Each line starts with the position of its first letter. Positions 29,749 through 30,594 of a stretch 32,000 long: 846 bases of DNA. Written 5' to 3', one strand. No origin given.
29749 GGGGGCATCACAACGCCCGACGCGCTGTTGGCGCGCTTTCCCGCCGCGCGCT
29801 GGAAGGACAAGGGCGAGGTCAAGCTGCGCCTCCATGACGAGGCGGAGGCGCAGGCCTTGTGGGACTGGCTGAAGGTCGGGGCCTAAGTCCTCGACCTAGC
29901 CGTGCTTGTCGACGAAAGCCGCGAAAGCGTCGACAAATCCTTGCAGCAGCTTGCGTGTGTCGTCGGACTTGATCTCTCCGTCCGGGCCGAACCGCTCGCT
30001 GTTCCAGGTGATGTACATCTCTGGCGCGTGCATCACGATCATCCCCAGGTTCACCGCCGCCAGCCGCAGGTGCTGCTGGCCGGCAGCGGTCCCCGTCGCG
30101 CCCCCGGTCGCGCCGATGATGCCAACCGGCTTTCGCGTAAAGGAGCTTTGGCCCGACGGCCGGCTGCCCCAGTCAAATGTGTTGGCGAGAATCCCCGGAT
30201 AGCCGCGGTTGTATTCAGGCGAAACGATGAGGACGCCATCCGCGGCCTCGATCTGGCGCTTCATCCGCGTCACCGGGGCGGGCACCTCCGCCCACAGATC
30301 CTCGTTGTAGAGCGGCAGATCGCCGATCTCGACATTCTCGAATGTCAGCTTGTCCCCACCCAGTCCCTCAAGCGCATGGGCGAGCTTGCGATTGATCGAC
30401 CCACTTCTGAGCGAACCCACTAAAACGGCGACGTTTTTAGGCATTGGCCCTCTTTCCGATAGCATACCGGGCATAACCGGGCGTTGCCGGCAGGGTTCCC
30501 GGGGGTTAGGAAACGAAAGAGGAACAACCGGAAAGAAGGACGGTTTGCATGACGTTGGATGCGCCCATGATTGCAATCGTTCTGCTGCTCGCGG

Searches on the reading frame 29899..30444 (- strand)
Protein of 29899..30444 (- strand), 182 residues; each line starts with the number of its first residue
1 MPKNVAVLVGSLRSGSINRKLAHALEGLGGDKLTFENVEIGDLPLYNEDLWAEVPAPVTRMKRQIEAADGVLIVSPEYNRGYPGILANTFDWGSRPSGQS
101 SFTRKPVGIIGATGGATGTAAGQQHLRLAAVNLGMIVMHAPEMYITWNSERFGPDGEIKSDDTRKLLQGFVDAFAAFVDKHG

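Call 94: search_protein_families(library=pfam, proteins=[window:29899-30444:-], max_evalue=0.00001)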
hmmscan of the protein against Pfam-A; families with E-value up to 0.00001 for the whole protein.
window:29899-30444:- (182 aa): 1 family
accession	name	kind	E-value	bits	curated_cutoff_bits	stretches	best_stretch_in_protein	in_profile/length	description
PF03358.20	FMN_red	-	1.3e-35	122.7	24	1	4-144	2-146/152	NADPH-dependent FMN reductase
